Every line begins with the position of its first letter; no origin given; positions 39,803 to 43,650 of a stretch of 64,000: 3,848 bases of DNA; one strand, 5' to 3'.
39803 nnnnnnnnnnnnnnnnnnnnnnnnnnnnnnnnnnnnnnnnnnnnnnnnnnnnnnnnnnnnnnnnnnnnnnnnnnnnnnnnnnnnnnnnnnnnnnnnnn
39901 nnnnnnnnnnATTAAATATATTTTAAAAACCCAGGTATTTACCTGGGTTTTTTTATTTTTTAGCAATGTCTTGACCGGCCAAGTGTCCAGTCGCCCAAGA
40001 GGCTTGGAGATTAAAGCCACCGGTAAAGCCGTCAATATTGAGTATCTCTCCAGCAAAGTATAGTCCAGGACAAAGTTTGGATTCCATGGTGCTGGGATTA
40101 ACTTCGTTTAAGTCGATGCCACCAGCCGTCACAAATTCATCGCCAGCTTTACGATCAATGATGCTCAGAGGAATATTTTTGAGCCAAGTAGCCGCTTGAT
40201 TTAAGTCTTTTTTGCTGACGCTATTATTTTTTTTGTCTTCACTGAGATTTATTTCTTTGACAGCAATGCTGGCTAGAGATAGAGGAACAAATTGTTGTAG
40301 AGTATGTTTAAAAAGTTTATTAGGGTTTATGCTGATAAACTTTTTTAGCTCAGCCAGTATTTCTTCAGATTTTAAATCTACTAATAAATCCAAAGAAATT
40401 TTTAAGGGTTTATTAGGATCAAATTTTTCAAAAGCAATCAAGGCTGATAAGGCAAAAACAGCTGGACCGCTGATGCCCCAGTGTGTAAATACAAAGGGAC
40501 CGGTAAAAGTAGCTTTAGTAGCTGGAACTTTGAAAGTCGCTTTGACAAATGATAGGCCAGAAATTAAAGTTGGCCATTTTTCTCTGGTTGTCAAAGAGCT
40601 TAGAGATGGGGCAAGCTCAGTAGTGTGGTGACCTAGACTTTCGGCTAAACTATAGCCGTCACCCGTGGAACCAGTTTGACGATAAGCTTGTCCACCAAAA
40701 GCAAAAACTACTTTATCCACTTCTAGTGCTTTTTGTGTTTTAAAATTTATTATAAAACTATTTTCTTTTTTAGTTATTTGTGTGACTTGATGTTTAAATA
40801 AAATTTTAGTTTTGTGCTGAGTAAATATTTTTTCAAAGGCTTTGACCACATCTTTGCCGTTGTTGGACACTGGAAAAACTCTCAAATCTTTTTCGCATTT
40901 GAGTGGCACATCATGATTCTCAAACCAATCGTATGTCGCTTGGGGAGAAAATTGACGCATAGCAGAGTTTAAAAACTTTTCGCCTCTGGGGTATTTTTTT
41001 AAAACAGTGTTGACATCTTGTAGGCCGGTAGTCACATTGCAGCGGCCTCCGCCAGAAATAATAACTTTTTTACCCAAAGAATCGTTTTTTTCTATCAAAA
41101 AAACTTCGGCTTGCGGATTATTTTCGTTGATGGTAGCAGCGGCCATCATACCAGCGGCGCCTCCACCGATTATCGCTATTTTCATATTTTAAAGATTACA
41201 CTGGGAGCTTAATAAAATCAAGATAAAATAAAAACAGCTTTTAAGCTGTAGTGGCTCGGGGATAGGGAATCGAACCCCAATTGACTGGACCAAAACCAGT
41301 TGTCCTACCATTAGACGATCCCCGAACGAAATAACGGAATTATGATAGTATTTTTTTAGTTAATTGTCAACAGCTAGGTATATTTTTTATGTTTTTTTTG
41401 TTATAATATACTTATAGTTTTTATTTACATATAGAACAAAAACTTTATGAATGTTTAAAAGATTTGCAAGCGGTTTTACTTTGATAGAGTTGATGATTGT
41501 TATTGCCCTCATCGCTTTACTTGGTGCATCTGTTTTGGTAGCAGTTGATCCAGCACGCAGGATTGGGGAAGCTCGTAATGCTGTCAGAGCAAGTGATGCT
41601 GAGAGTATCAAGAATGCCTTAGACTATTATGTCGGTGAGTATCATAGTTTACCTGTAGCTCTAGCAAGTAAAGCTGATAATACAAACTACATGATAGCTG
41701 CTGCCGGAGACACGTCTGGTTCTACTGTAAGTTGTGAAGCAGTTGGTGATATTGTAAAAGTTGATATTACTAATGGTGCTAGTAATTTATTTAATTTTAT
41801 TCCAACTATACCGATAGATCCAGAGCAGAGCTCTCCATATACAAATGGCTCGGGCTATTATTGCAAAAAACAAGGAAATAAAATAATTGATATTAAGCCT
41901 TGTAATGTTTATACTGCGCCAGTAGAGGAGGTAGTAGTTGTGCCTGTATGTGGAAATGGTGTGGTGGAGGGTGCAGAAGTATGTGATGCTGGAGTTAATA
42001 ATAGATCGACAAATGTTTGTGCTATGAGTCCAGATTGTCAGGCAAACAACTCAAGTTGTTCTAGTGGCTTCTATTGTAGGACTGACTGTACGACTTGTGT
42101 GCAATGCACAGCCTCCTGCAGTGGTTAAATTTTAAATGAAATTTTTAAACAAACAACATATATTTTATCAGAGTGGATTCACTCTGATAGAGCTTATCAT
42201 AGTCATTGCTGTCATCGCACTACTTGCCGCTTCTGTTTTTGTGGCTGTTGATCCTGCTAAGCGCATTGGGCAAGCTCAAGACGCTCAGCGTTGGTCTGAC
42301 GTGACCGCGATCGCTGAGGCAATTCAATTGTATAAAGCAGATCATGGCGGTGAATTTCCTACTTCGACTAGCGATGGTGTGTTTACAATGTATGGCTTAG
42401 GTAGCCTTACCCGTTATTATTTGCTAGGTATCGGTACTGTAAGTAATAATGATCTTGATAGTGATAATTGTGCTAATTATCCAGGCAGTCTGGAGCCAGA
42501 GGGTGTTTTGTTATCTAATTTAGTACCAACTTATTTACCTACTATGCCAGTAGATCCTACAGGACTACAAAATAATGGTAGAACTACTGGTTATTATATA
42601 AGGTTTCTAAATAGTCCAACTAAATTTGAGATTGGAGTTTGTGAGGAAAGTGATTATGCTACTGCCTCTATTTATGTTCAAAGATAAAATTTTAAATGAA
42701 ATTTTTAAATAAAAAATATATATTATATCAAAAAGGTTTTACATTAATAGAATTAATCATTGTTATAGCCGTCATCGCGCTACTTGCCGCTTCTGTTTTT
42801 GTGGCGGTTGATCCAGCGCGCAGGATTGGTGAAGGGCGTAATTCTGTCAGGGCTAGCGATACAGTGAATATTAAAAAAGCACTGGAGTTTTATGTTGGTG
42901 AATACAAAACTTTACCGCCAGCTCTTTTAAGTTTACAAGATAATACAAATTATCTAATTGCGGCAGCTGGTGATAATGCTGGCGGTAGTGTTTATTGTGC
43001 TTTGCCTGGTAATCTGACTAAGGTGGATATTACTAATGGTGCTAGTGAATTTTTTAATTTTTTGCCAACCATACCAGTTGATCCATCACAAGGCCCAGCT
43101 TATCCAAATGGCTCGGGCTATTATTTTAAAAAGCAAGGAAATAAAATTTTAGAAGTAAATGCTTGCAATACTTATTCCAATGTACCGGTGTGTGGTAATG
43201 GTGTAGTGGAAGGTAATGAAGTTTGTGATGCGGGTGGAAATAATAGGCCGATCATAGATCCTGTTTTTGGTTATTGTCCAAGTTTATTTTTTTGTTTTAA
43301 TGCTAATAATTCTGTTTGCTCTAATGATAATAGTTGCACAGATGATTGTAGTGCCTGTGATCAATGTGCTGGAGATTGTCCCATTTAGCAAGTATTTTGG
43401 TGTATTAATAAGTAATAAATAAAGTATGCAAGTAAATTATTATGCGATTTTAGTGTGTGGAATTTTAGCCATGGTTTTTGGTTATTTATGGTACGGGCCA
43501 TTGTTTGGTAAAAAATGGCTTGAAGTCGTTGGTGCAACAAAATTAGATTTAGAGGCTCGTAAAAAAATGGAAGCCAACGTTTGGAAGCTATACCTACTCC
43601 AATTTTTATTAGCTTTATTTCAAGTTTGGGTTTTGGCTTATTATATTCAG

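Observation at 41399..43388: Three tandem type IV pilin genes, two with Cys-rich (12-14 Cys) C-terminal knob domains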

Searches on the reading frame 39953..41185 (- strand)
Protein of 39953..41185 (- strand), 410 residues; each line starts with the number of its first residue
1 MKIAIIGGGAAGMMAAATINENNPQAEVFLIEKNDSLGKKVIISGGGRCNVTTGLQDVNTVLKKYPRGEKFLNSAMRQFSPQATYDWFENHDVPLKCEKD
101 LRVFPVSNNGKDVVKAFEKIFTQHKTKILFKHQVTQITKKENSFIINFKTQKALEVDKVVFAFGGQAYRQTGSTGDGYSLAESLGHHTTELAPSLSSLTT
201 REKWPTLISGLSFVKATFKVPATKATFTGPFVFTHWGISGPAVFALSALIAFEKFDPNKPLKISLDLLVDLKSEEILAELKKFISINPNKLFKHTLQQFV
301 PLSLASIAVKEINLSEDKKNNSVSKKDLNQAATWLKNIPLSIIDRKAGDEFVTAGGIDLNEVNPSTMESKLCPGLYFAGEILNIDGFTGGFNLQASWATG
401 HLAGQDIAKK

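Call 52: find_related_loci(query=window:39953-41185:-, collection=genome_contigs, flank=10000)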
Query window:39953-41185:- (410 aa) in genome_contigs; peptide patterns used: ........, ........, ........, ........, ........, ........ (x = any residue, [..] = any of these).
137 stretches matched a pattern; 3 encode a relative of the query (tblastn E <= 1e-3); 3 distinct loci.
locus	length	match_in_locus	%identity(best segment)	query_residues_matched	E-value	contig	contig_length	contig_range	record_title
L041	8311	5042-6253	76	18-409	0e+0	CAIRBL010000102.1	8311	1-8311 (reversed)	uncultured bacterium isolate LaPlata-b_bin-0293 genome assembly, contig: bin-0293:102/105, whole genome shotgun sequence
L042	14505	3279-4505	74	18-409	0e+0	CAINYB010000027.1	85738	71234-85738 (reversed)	uncultured bacterium isolate LaPlata-7m-a_bin-459 genome assembly, contig: bin-459:27/28, whole genome shotgun sequence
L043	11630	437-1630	67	13-409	0e+0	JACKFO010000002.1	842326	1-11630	MAG: Candidatus Nomurabacteria bacterium isolate HK-STAS-PATE-4 HK-STAS-PATE-4_2, whole genome shotgun sequence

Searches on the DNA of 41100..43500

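Call 103: search_rna_families(source=window, start=41100, end=43500, threshold=evalue, max_evalue=0.1)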
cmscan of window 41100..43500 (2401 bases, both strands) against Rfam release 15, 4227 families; matches with E-value up to 0.1: 1.
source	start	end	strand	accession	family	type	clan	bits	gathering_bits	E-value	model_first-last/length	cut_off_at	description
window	41255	41325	-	RF00005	tRNA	Gene; tRNA;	CL00001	58.5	29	1.8e-11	1-71/71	no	tRNA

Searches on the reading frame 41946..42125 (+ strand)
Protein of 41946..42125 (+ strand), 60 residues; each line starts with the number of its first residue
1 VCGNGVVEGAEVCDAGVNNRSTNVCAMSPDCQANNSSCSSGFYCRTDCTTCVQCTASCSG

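Call 20: search_protein_families(library=pfam, alignment_id=A3, max_evalue=10)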
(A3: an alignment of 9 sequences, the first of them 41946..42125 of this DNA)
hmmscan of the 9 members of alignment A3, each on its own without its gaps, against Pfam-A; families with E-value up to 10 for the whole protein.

A. member 1, window:41946-42125:+ (60 aa): 1 family
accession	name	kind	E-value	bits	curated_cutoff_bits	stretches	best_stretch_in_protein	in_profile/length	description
PF13948.11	DUF4215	-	0.15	12.9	27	1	2-23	21-42/47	Domain of unknown function (DUF4215)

B. families by the number of members that match (of 9 scanned): 2 families
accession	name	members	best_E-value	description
PF13948.11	DUF4215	5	0.02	Domain of unknown function (DUF4215)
PF25630.1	Phycodna_minor_capsid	1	0.049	Phycodnaviridae minor capsid protein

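Call 27: search_protein_representatives(alignment_id=A3)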
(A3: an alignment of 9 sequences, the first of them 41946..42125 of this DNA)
Query: 9 sequences, 66 profile positions. Proteins with E-value up to 0.001 (for the whole library): 89; up to 1e-10: 8; up to 1e-30: 0. The best 89 are listed.
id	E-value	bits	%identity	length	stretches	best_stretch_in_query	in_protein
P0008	4.9e-27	110.4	-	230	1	1-65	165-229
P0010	5.6e-16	75.0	-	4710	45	27-55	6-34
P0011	3.3e-14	69.3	-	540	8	1-31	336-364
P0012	3.6e-14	69.2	-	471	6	2-30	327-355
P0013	4.1e-14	69.0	-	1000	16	1-30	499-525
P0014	4.6e-13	65.6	-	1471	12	2-32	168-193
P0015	9.9e-12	61.4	-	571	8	1-31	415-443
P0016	3.7e-11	59.5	-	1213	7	1-32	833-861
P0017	5.9e-10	55.7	-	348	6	2-30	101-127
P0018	3.2e-09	53.3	-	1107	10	2-26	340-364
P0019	3.2e-09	53.3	-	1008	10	1-30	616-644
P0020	7.9e-09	52.1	-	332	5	2-21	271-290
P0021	1.8e-08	50.9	-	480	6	1-34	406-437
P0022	1.9e-08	50.9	-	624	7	1-47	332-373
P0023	3.0e-08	50.2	-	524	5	2-21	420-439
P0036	2.9e-06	43.8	-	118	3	2-26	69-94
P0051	2.5e-05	40.9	-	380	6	1-65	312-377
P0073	1.0e-04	38.9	-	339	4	1-30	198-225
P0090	4.0e-04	37.0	-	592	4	1-64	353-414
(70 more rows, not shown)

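Call 28: search_protein_families(library=pfam, proteins=[P0011, P0012, P0013, P0015, P0017, P0051, P0090, P0020, P0022, P0036], max_evalue=0.01)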
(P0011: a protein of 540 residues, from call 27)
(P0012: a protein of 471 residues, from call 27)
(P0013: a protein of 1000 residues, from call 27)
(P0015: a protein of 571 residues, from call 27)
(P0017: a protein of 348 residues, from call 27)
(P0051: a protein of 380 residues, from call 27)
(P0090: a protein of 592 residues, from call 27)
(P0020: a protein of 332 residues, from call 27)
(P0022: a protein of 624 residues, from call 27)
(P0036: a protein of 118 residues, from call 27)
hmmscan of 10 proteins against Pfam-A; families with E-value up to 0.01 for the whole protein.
P0011 (540 aa): 1 family
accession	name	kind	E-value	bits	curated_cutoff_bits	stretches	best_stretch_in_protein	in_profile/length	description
PF13948.11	DUF4215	-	2e-48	162.9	27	8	335-364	19-47/47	Domain of unknown function (DUF4215)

P0012 (471 aa): 1 family
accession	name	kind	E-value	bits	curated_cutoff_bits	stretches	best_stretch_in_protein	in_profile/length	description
PF13948.11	DUF4215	-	2e-08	34.8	27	0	446-463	19-36/47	Domain of unknown function (DUF4215)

P0013 (1000 aa): 1 family
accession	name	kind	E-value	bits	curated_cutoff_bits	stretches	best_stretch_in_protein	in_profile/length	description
PF13948.11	DUF4215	-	5.5e-31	107.1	27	0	699-722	16-38/47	Domain of unknown function (DUF4215)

P0015 (571 aa): 1 family
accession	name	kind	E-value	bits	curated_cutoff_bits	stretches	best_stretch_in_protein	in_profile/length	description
PF13948.11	DUF4215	-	3.9e-46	155.6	27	8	378-411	15-46/47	Domain of unknown function (DUF4215)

P0017 (348 aa): 1 family
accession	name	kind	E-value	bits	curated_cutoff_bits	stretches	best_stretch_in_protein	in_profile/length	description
PF13948.11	DUF4215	-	2e-33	114.8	27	6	63-96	15-46/47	Domain of unknown function (DUF4215)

P0051 (380 aa): 1 family
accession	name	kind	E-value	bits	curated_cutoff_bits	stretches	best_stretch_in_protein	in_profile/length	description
PF13948.11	DUF4215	-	6.7e-38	129.2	27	4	114-159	5-46/47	Domain of unknown function (DUF4215)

P0090 (592 aa): 1 family
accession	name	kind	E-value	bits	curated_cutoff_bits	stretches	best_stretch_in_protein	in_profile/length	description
PF13948.11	DUF4215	-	5e-21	75.2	27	3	513-547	15-47/47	Domain of unknown function (DUF4215)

P0020 (332 aa): 2 families
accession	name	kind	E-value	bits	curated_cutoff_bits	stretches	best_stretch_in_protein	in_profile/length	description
PF13948.11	DUF4215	-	6e-17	62.1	27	1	168-188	18-38/47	Domain of unknown function (DUF4215)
PF24247.1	DUF7450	-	0.0012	19.1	27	1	29-144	50-151/151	Repeat of unknown function (DUF7450)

P0022 (624 aa): 0 families

P0036 (118 aa): 1 family
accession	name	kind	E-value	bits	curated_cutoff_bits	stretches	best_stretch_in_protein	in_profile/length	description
PF13948.11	DUF4215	-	3.8e-10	40.3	27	1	64-88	17-40/47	Domain of unknown function (DUF4215)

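Call 31: search_solved_structures(query=A3, max_evalue=10, show_alignments=3)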
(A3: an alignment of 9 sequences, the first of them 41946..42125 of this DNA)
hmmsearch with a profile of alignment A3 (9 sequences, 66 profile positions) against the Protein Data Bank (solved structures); distinct sequences matched with E-value up to 10: 3.
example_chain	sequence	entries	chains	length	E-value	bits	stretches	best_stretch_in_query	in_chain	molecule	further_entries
7f4v_aC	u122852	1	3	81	1.6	12.6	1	51-65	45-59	Photosystem I iron-sulfur center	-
9e0j_K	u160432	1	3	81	2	12.3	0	51-65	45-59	Photosystem I iron-sulfur center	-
8cmo_C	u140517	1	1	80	9.4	10.2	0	51-65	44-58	Photosystem I subunit VII PsaC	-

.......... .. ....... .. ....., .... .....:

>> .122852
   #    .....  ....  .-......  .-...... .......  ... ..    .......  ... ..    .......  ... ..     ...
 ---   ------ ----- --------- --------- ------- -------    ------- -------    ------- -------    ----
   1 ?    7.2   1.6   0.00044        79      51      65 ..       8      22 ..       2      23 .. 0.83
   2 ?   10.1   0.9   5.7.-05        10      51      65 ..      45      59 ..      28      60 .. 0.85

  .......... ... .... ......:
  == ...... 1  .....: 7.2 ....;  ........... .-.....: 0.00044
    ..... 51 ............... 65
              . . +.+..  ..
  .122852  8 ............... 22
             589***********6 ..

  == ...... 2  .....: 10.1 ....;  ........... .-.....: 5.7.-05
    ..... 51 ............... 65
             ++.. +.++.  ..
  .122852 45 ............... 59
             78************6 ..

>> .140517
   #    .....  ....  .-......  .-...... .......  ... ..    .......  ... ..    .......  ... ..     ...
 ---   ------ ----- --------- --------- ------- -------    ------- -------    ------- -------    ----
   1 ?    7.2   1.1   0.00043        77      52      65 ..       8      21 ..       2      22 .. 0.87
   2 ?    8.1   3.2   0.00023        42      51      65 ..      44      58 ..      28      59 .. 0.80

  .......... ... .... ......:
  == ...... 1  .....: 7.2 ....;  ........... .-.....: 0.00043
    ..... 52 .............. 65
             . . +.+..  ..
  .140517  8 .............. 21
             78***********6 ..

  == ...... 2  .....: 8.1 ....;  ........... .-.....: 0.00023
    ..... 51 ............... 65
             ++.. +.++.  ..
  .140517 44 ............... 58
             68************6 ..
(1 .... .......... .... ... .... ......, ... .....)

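Call 41: find_encoding_contigs(protein=P0073, flank=8000, max_places=3)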
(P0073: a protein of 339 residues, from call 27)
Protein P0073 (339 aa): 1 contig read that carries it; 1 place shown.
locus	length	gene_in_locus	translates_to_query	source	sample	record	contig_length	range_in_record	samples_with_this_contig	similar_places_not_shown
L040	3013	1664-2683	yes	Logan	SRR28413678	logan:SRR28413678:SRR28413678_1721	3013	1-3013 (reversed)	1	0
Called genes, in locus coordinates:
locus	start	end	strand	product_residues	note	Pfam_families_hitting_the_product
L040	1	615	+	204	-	?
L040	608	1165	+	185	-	-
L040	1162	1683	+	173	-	-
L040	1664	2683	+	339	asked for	PF13948:DUF4215 (weak)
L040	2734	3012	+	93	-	?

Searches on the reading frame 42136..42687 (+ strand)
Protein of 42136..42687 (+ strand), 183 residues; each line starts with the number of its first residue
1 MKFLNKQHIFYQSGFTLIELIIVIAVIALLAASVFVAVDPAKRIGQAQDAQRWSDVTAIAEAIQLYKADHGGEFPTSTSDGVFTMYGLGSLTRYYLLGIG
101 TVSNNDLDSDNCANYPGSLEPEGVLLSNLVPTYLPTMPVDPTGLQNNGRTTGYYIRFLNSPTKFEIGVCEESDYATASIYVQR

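Call 3: search_protein_families(library=pfam, proteins=[window:42136-42687:+], max_evalue=1)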
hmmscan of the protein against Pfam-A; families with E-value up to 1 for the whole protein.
window:42136-42687:+ (183 aa): 1 family
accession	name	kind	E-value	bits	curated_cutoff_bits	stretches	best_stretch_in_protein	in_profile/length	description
PF07963.17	N_methyl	-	1.7e-07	30.9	21.2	1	11-35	3-27/27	Prokaryotic N-terminal methylation motif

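Call 4: search_protein_families(library=ncbifam, proteins=[window:42136-42687:+], max_evalue=1)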
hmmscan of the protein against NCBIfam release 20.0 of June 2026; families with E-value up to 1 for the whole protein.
window:42136-42687:+ (183 aa): 16 families
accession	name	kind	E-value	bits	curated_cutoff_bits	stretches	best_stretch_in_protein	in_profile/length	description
TIGR01710.1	typeII_sec_gspG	equivalog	1e-08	35.3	88.85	1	13-78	1-63/134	type II secretion system major pseudopilin GspG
TIGR02532.1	IV_pilin_GFxxxE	domain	1.5e-07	31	16.3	1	12-33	1-22/24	prepilin-type N-terminal cleavage/methylation domain-containing protein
TIGR01708.2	typeII_sec_gspH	equivalog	1.2e-06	28.6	80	1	12-55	1-45/169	type II secretion system minor pseudopilin GspH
NF007862.0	PRK10574.1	equivalog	0.00015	21.9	138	1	12-33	4-25/145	prepilin peptidase-dependent pilin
TIGR02596.1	TIGR02596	subfamily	0.00096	19.3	70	1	15-38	1-24/196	Verru_Chthon cassette protein D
NF040999.1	pilin_ComGC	equivalog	0.0011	19.1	75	1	12-70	1-57/84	competence type IV pilus major pilin ComGC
NF041775.1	typeIV_PilA_Myxo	equivalog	0.0019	18.2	400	1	13-33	11-31/214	type IV pilin protein PilA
TIGR01711.1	gspJ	equivalog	0.0021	17.9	64.85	1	14-49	2-37/192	type II secretion system minor pseudopilin GspJ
NF007800.0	PRK10506.1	equivalog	0.0049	16.7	158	1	8-33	4-29/163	prepilin peptidase-dependent protein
TIGR01707.1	gspI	equivalog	0.015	15.8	44.35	1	14-40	1-27/101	type II secretion system minor pseudopilin GspI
NF040982.1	ComGD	equivalog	0.017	15.5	70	1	12-40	1-29/139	competence type IV pilus minor pilin ComGD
NF041013.1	T4P_ComGE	equivalog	0.025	14.7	49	1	13-40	4-31/83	competence type IV pilus minor pilin ComGE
NF038303.1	EPS_HpsB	equivalog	0.096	12.7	150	1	12-34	2-24/211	hormogonium polysaccharide secretion pseudopilin HpsB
NF041002.1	pilin_ComGF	equivalog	0.11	12.7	80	1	12-38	1-27/139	competence type IV pilus minor pilin ComGF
NF047828.1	T3SSXpsI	equivalog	0.12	12.4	150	1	12-51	1-41/132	type II secretion system protein XpsI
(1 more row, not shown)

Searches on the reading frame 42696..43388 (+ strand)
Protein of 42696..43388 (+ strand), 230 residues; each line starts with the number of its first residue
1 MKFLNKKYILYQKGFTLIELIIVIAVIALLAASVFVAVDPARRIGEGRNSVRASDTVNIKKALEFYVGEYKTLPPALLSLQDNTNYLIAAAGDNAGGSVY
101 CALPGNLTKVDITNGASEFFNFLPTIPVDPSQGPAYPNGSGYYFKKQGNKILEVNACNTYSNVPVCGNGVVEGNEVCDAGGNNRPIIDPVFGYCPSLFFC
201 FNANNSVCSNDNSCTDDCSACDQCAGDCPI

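Call 3: search_protein_families(library=pfam, proteins=[window:42696-43388:+], max_evalue=1)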
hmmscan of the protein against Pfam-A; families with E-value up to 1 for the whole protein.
window:42696-43388:+ (230 aa): 1 family
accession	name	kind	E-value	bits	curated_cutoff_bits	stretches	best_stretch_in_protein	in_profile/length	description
PF07963.17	N_methyl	-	7.7e-08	32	21.2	1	11-35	3-27/27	Prokaryotic N-terminal methylation motif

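Call 4: search_protein_families(library=ncbifam, proteins=[window:42696-43388:+], max_evalue=1)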
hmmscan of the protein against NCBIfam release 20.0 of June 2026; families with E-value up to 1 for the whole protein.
window:42696-43388:+ (230 aa): 14 families
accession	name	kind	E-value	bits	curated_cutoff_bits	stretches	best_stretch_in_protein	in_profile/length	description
TIGR02532.1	IV_pilin_GFxxxE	domain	4.9e-08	32.5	16.3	1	12-33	1-22/24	prepilin-type N-terminal cleavage/methylation domain-containing protein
TIGR01708.2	typeII_sec_gspH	equivalog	1.2e-05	25.4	80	1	12-40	1-29/169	type II secretion system minor pseudopilin GspH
TIGR01710.1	typeII_sec_gspG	equivalog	1.5e-05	25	88.85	1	13-74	1-60/134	type II secretion system major pseudopilin GspG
NF007862.0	PRK10574.1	equivalog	0.00025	21.2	138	1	12-32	4-24/145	prepilin peptidase-dependent pilin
NF041775.1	typeIV_PilA_Myxo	equivalog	0.0017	18.4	400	1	12-33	10-31/214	type IV pilin protein PilA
NF040999.1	pilin_ComGC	equivalog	0.0021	18.2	75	1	12-30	1-19/84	competence type IV pilus major pilin ComGC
TIGR02596.1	TIGR02596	subfamily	0.0023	18.1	70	1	15-35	1-21/196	Verru_Chthon cassette protein D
NF007800.0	PRK10506.1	equivalog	0.0049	16.7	158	1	9-33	5-29/163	prepilin peptidase-dependent protein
TIGR01711.1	gspJ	equivalog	0.011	15.6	64.85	1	13-39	1-27/192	type II secretion system minor pseudopilin GspJ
NF040982.1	ComGD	equivalog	0.015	15.7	70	1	12-38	1-27/139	competence type IV pilus minor pilin ComGD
TIGR01707.1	gspI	equivalog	0.018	15.5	44.35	1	14-41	1-28/101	type II secretion system minor pseudopilin GspI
NF041013.1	T4P_ComGE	equivalog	0.018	15.1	49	1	12-34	3-25/83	competence type IV pilus minor pilin ComGE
NF041002.1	pilin_ComGF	equivalog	0.087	13.1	80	1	12-33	1-22/139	competence type IV pilus minor pilin ComGF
NF047828.1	T3SSXpsI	equivalog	0.15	12.1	150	1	12-52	1-42/132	type II secretion system protein XpsI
